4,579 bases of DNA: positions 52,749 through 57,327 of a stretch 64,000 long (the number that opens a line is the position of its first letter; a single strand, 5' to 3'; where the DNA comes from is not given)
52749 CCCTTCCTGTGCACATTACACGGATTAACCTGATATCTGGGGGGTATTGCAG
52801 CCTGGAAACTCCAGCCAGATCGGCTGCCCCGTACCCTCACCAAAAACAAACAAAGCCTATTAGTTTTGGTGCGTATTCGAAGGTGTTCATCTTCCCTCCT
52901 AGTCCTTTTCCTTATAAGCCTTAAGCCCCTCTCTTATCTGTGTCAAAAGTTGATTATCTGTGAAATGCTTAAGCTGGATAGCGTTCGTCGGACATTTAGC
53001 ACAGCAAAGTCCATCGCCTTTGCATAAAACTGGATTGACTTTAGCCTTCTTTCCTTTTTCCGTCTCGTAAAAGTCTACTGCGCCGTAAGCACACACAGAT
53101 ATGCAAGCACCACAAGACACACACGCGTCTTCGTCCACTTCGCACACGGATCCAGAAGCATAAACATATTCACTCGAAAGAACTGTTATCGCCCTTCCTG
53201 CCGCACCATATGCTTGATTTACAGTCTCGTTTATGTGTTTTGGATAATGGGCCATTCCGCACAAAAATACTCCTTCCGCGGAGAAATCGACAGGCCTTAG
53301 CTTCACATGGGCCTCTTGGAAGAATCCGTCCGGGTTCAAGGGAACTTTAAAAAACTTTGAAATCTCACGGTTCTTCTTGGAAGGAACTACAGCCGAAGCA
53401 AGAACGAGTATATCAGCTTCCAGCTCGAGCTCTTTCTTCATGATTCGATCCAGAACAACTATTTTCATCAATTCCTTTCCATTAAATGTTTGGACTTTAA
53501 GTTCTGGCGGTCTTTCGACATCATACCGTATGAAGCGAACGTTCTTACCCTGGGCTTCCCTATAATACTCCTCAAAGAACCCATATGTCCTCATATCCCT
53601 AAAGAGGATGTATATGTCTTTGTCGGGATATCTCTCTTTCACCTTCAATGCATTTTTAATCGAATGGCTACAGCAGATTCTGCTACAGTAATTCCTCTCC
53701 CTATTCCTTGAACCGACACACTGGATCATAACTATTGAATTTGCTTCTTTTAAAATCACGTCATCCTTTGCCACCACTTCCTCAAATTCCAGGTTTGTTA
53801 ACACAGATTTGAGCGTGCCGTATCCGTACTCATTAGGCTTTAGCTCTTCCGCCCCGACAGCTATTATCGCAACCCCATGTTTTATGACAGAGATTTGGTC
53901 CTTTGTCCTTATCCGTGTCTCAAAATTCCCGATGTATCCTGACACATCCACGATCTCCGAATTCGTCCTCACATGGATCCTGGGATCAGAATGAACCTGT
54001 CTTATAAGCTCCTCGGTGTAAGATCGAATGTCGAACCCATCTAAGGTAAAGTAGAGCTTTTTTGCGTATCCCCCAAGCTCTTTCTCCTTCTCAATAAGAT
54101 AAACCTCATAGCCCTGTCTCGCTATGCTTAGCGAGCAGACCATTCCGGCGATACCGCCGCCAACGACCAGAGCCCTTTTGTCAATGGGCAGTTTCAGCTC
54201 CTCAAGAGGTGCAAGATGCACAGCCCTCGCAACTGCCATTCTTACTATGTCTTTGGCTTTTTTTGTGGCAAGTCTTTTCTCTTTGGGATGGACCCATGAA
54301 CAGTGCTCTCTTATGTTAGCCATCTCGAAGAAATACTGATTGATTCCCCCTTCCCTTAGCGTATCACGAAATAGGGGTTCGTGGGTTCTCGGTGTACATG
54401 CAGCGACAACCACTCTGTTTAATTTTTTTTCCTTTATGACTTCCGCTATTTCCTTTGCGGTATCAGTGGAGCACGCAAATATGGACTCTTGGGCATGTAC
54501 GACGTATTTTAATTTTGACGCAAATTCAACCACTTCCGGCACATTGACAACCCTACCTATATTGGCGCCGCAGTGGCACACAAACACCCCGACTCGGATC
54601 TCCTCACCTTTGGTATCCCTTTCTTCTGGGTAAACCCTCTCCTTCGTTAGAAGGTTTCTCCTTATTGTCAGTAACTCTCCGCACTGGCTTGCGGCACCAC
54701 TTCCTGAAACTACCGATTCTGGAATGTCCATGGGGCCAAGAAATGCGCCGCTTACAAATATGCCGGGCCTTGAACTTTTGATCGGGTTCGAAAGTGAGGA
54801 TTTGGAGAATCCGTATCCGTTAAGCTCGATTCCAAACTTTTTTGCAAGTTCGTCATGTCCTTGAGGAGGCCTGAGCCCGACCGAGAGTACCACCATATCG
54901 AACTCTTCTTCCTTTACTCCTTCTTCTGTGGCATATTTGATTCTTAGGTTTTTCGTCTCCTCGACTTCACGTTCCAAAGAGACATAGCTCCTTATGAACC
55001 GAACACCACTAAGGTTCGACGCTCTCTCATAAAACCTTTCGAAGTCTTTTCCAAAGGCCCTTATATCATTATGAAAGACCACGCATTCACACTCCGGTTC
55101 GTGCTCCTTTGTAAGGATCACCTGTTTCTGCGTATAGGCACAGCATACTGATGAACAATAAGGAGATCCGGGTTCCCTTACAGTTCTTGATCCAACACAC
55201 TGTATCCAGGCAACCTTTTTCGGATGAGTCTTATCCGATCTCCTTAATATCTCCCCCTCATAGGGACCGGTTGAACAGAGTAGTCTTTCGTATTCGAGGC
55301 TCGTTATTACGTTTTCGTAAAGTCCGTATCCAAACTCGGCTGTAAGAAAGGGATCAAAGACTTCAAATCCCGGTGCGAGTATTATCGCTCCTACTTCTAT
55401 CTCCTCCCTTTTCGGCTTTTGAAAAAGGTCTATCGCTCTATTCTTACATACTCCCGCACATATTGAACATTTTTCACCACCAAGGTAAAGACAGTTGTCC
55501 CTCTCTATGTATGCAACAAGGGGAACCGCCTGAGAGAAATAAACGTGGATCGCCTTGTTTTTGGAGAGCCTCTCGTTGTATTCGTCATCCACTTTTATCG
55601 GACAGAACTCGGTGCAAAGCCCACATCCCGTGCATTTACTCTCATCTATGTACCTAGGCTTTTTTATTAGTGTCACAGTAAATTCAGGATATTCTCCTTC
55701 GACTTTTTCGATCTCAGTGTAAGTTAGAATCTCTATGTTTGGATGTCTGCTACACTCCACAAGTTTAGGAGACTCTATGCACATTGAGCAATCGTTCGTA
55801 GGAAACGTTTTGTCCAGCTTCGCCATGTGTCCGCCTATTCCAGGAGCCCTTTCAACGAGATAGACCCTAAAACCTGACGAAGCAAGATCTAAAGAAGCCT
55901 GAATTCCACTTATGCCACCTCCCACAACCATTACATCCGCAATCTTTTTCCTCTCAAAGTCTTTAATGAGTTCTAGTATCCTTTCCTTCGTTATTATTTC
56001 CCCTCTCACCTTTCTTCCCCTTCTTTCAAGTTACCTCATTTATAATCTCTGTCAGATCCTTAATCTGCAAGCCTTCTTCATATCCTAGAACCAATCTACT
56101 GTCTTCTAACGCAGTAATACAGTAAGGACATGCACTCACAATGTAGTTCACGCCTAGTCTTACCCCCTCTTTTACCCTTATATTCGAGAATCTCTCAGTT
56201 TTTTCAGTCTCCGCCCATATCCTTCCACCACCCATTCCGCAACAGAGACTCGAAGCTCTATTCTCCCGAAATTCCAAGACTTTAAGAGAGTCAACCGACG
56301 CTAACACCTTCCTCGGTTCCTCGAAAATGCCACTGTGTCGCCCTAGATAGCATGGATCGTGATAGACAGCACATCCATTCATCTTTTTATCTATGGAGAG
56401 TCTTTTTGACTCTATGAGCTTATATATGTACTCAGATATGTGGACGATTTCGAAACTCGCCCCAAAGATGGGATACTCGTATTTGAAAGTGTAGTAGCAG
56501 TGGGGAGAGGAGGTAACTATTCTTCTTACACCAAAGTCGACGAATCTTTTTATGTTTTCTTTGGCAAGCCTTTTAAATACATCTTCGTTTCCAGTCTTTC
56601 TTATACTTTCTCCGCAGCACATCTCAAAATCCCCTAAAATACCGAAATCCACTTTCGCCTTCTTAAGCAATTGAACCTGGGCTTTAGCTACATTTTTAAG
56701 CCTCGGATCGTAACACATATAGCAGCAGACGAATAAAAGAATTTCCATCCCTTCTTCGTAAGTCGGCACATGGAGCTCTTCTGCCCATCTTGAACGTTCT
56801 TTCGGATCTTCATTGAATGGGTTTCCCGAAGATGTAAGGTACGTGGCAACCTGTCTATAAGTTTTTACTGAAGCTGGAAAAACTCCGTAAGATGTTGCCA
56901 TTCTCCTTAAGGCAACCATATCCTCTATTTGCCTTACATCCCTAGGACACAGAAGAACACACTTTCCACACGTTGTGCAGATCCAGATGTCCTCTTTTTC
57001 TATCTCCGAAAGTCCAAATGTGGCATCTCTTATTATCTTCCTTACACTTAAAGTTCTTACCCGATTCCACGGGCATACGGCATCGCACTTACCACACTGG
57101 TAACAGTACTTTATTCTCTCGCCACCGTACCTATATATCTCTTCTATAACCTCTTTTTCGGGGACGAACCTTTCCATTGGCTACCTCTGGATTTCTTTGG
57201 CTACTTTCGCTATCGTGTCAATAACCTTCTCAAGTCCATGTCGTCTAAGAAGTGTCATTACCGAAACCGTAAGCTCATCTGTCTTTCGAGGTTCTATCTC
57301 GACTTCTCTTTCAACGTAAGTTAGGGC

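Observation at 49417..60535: Complete class II (tungsten, ATP-independent) benzoyl-CoA reductase-type locus, iclR-bamBCDEFGHI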

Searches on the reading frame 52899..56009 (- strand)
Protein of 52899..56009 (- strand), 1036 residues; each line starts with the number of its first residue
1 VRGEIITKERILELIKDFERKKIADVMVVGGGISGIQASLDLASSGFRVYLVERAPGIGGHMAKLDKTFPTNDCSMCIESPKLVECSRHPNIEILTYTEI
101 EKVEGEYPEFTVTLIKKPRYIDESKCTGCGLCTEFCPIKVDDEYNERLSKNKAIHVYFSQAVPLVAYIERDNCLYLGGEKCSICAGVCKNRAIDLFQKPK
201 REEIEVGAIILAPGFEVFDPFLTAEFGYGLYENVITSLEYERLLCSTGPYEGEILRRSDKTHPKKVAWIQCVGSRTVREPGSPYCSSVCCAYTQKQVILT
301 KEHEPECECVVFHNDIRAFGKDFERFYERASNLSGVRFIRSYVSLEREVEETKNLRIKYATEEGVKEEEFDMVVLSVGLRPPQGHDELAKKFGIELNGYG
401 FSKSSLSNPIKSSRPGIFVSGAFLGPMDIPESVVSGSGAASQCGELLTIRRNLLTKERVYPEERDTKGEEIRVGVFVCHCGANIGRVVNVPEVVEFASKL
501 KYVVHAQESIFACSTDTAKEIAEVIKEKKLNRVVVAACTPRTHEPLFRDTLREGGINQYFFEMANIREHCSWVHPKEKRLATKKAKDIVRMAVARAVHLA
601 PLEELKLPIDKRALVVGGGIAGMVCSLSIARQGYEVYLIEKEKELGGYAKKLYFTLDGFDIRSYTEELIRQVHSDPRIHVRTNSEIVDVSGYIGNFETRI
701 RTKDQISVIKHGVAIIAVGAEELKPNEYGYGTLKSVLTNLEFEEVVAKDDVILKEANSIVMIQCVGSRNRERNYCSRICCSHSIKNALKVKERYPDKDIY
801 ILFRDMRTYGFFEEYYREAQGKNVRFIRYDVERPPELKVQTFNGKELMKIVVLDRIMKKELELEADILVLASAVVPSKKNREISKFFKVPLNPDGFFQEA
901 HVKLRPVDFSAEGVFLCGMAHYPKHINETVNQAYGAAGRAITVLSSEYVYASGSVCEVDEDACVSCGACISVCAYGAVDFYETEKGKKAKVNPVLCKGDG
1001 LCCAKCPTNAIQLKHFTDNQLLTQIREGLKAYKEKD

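Call 7: search_protein_families(library=ncbifam, proteins=[window:52899-56009:-], max_evalue=0.00001)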
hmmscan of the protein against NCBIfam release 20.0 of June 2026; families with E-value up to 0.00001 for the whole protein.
window:52899-56009:- (1036 aa): 81 families (the best 25 are shown)
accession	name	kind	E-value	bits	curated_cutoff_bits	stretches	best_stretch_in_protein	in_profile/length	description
NF040770.1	hetero_SS_HdrA2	exception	1.2e-291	969.4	1100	3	7-448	123-561/777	CoB-CoM heterodisulfide reductase HdrA2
NF041778.1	hetero_SS_HdrA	equivalog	2.7e-228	759.7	1400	3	21-455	140-578/771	ferredoxin:CoB-CoM heterodisulfide reductase subunit HdrA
NF041891.1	hdrA_Methbact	equivalog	1.7e-208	694.5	1300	3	13-447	123-556/762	ferredoxin:CoB-CoM heterodisulfide reductase subunit HdrA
NF009410.0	PRK12771.1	subfamily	1.1e-14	54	516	1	605-649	133-177/566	NAD(P)-binding protein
TIGR03467.1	HpnE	equivalog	2.5e-14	53.4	283.05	2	614-650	2-38/430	hydroxysqualene dehydroxylase HpnE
NF005560.0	PRK07233.1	equivalog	3.3e-14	52.6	252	1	613-659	3-47/435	hypothetical protein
TIGR03997.1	mycofact_OYE_2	equivalog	1.5e-13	50.1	793.15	0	610-651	379-420/645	mycofactocin system FadH/OYE family oxidoreductase 2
TIGR01372.1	soxA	subfamily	5.2e-13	47.7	1164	1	614-684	172-242/996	sarcosine oxidase subunit alpha family protein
NF058655.1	CrtID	equivalog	1.8e-12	46.9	640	1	614-659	2-45/478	bifunctional phytoene desaturase/3,4-desaturase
NF045637.1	carotdesatCrtDProt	equivalog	1.8e-12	46.6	580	1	26-66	1-41/485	1-hydroxycarotenoid 3,4-desaturase CrtD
NF006021.0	PRK08163.1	equivalog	3.9e-12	45.9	459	0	611-647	6-42/398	3-hydroxybenzoate 6-monooxygenase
TIGR02734.1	crtI_fam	subfamily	2.2e-11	43.1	238.1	0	613-659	1-45/504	phytoene desaturase family protein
NF045599.1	bili_reduct_long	exception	2.8e-11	42.4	750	0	610-649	381-420/641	bilirubin reductase, long form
NF005691.0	PRK07494.1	equivalog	3.8e-11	42.2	459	0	19-56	4-41/404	UbiH/UbiF family hydroxylase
NF005313.0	PRK06847.1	subfamily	7e-11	41.7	372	0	22-56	3-37/375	hypothetical protein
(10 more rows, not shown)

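Call 8: search_protein_families(library=pfam, proteins=[window:52899-56009:-], max_evalue=0.0001)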
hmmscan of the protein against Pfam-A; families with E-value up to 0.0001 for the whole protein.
window:52899-56009:- (1036 aa): 18 families
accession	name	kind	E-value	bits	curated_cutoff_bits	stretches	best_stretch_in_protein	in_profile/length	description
PF07992.20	Pyr_redox_2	-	2.7e-22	80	26.1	2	613-730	3-119/291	Pyridine nucleotide-disulphide oxidoreductase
PF12831.13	FAD_oxidored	-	5.4e-17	62.6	27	2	25-63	1-39/416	FAD dependent oxidoreductase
PF13450.12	NAD_binding_8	-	2.8e-16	60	21.9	2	615-650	1-36/68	NAD(P)-binding Rossmann-like domain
PF00890.30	FAD_binding_2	-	2.3e-12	47.3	20.4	1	613-647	2-36/414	FAD binding domain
PF00037.32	Fer4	-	1.9e-11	43.7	21.1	1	120-138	2-20/24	4Fe-4S binding domain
PF01266.30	DAO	-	1.5e-10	41.6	27.9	0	25-60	1-36/353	FAD dependent oxidoreductase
PF03486.20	HI0933_like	-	5.5e-10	39.5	50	1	613-646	3-36/244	HI0933-like protein Rossmann domain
PF13738.12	Pyr_redox_3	-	5.9e-10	39.3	30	0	15-113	156-248/305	Pyridine nucleotide-disulphide oxidoreductase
PF01134.28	GIDA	-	8.5e-09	35.4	22.1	0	25-62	1-29/391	Glucose inhibited division protein A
PF12797.12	Fer4_2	-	3e-08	33.5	24.5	1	119-137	3-21/22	4Fe-4S binding domain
PF12838.12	Fer4_7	-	4.3e-08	33.9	27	1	963-1010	2-52/52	4Fe-4S dicluster domain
PF12837.12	Fer4_6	-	1.2e-07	31.7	25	0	121-137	4-20/24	4Fe-4S binding domain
PF14697.11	Fer4_21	-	1.4e-07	31.9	35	1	957-1013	2-59/59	4Fe-4S dicluster domain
PF01946.23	Thi4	-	1.9e-07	31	26.2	0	15-63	9-58/235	Thi4 family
PF00070.33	Pyr_redox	-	2.4e-07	31.6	22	0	26-59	2-35/82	Pyridine nucleotide-disulphide oxidoreductase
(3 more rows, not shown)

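Call 22: search_solved_structures(query=window:52899-56009:-, max_evalue=1e-10, show_alignments=1)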
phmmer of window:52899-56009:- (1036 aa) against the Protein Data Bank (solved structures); distinct sequences matched with E-value up to 1e-10: 6.
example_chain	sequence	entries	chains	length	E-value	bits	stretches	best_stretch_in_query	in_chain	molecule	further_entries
5odc_A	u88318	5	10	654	7.7e-191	639.5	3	27-395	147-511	Heterodisulfide reductase, subunit A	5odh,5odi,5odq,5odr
8rvu_a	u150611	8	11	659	1.6e-181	608.7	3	27-395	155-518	H(2):CoB-CoM heterodisulfide,ferredoxin reductase subunit A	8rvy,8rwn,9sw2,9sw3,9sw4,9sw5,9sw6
8rvv_A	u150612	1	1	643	7.4e-180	603.1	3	27-395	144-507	H(2):CoB-CoM heterodisulfide,ferredoxin reductase subunit A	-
9sfi_A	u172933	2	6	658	2.6e-161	541.7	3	26-358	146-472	CoB--CoM heterodisulfide reductase iron-sulfur subunit A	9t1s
7bkb_A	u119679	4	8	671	9.9e-158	529.9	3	26-357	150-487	CoB--CoM heterodisulfide reductase iron-sulfur subunit A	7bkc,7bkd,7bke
6tjr_A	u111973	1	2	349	2.3e-36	128.1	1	204-442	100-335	Fumarate reductase/succinate dehydrogenase flavoprotein domain protein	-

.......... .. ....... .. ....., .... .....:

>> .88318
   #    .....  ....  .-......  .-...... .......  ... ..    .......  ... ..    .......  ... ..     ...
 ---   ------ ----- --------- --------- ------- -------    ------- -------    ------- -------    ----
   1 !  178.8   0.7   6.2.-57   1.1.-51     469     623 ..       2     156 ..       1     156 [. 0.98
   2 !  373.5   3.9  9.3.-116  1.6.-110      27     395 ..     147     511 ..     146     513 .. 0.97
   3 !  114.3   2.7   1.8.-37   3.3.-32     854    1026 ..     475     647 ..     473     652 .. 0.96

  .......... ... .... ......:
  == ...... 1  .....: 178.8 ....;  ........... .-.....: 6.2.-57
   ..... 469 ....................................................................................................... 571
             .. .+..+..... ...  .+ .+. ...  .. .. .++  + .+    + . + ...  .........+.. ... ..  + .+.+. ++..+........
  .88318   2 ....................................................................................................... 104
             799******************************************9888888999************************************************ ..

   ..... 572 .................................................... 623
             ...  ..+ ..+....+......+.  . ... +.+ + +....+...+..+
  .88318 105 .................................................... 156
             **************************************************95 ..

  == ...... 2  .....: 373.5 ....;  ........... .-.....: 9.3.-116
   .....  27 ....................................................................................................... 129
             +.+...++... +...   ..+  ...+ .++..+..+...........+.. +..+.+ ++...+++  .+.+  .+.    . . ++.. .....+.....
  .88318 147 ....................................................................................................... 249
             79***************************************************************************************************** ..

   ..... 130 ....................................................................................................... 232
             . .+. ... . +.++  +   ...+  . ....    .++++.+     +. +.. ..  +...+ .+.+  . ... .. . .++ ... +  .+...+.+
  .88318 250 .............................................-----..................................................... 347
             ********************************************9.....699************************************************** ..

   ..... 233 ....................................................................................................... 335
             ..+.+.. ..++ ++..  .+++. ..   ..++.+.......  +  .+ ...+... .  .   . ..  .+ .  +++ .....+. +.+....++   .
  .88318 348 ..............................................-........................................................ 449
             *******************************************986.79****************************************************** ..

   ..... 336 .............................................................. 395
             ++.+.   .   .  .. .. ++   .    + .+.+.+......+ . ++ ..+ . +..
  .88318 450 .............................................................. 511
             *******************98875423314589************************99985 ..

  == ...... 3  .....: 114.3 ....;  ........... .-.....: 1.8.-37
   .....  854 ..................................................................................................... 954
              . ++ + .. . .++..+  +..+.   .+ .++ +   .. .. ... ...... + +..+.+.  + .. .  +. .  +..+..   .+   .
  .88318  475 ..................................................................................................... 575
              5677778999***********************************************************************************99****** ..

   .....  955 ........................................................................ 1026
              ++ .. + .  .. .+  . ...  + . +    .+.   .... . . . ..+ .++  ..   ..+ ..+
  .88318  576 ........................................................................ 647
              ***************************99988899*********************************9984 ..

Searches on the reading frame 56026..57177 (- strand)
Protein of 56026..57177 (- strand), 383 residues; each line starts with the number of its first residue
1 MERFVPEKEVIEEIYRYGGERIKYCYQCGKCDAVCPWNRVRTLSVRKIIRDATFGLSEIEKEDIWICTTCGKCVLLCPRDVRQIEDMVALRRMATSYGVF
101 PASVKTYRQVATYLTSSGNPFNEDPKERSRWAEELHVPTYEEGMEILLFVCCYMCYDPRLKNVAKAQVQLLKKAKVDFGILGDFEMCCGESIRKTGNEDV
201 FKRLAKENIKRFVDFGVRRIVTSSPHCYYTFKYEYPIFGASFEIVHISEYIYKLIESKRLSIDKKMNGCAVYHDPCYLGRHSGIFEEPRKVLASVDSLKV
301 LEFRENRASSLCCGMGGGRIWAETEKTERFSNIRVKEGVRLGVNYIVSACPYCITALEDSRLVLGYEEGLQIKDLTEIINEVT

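Call 7: search_protein_families(library=ncbifam, proteins=[window:56026-57177:-], max_evalue=0.00001)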
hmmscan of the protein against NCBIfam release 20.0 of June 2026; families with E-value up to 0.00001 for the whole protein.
window:56026-57177:- (383 aa): 14 families
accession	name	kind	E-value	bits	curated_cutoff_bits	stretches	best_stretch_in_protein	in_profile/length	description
NF004898.0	PRK06259.1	equivalog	7.8e-49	166.6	385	1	20-382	131-487/488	fumarate reductase (CoM/CoB) subunit TfrB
TIGR03290.1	CoB_CoM_SS_C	equivalog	6e-23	81.4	160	1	22-124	1-104/144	CoB--CoM heterodisulfide reductase subunit C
NF045724.1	ferredox_TmcB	equivalog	3.8e-22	78.4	735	1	66-382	100-427/430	electron transfer complex ferredoxin TmcB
NF045670.1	quin_L_LdhH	equivalog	7.3e-21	74.1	800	1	138-358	461-686/706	L-lactate dehydrogenase (quinone) large subunit LdhH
NF008369.0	PRK11168.1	equivalog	6.8e-19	68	278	1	139-323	162-344/401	anaerobic glycerol-3-phosphate dehydrogenase subunit C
NF045796.1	DsrK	equivalog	6.2e-18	64.6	400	1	65-321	118-376/453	sulfate reduction electron transfer complex DsrMKJOP subunit DsrK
NF045663.1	diclust_near_Sec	equivalog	6.8e-18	64.1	530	1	64-345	352-610/759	pyridine nucleotide-disulfide oxidoreductase/dicluster-binding protein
NF038018.1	qmoC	equivalog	1.9e-17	63.8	300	1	6-108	1-105/360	quinone-interacting membrane-bound oxidoreductase complex subunit QmoC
TIGR03379.1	glycerol3P_GlpC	equivalog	1.2e-11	44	279.9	1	145-358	163-378/397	anaerobic glycerol-3-phosphate dehydrogenase subunit GlpC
NF041779.1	hetero_SS_HdrC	equivalog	1.9e-10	40.5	350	1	22-118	30-127/198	ferredoxin:CoB-CoM heterodisulfide reductase subunit HdrC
NF041890.1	hdrC_Methbact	equivalog_domain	3.8e-10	39.7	270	1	8-111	14-118/192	ferredoxin:CoB-CoM heterodisulfide reductase subunit HdrC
NF045711.1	sulf_resp_HmcF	equivalog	1e-08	34.5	750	1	67-361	120-429/457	sulfate respiration complex iron-sulfur protein HmcF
TIGR03288.1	CoB_CoM_SS_B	equivalog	2.8e-06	26.8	345.15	0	241-355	115-235/290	CoB--CoM heterodisulfide reductase subunit B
TIGR00314.1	cdhA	equivalog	7.5e-06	24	781.3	1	20-88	396-459/784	CO dehydrogenase/acetyl-CoA synthase complex subunit alpha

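Call 8: search_protein_families(library=pfam, proteins=[window:56026-57177:-], max_evalue=0.0001)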
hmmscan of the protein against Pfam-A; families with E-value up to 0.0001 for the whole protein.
window:56026-57177:- (383 aa): 8 families
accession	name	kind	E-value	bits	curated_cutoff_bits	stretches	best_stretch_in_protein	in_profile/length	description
PF02754.22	CCG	-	4.6e-30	104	20.6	2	271-357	2-84/85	Cysteine-rich domain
PF13183.11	Fer4_8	-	1.1e-10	42.4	27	1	22-81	2-68/68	4Fe-4S dicluster domain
PF13187.11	Fer4_9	-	4.7e-09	36.6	27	1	24-80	1-50/52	4Fe-4S dicluster domain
PF13534.11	Fer4_17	-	2.1e-07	31.8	22.2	1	25-81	2-60/61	4Fe-4S dicluster domain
PF12838.12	Fer4_7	-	4.1e-07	30.8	27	1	25-81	2-52/52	4Fe-4S dicluster domain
PF13237.11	Fer4_10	-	5.8e-07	29.8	25.5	1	23-78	7-53/53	4Fe-4S dicluster domain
PF25160.1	LdpA_Fe-S-bd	-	6.8e-07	29.4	27.6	0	22-44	25-47/49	LdpA Fe-S cluster-binding domain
PF13484.11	Fer4_16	-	1.1e-05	26.6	30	0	21-38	49-66/66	4Fe-4S double cluster binding domain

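Call 24: search_solved_structures(query=window:56026-57177:-, max_evalue=0.00001, show_alignments=1)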
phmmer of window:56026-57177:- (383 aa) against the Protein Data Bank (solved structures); distinct sequences matched with E-value up to 0.00001: 6.
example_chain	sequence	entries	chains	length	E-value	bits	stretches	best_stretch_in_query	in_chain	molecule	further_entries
9ojn_A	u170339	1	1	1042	1.4e-58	202.1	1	59-359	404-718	Iron-sulfur-binding reductase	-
8rvv_C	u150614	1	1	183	8.1e-19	71.2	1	7-127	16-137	H(2):CoB-CoM heterodisulfide,ferredoxin reductase subunit C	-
8rvu_c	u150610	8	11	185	8.3e-19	71.2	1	7-127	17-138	H(2):CoB-CoM heterodisulfide,ferredoxin reductase subunit C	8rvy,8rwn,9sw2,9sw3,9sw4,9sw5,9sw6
9sfi_E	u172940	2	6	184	1.6e-18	70.2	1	21-126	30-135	H(2)/formate:CoB-CoM heterodisulfide,ferredoxin reductase subunit C2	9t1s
5odc_C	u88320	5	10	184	1.5e-17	67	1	21-119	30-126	Heterodisulfide reductase, subunit C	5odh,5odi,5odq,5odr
7bkb_C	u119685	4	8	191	1e-13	54.4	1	17-123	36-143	CoB--CoM heterodisulfide reductase subunit C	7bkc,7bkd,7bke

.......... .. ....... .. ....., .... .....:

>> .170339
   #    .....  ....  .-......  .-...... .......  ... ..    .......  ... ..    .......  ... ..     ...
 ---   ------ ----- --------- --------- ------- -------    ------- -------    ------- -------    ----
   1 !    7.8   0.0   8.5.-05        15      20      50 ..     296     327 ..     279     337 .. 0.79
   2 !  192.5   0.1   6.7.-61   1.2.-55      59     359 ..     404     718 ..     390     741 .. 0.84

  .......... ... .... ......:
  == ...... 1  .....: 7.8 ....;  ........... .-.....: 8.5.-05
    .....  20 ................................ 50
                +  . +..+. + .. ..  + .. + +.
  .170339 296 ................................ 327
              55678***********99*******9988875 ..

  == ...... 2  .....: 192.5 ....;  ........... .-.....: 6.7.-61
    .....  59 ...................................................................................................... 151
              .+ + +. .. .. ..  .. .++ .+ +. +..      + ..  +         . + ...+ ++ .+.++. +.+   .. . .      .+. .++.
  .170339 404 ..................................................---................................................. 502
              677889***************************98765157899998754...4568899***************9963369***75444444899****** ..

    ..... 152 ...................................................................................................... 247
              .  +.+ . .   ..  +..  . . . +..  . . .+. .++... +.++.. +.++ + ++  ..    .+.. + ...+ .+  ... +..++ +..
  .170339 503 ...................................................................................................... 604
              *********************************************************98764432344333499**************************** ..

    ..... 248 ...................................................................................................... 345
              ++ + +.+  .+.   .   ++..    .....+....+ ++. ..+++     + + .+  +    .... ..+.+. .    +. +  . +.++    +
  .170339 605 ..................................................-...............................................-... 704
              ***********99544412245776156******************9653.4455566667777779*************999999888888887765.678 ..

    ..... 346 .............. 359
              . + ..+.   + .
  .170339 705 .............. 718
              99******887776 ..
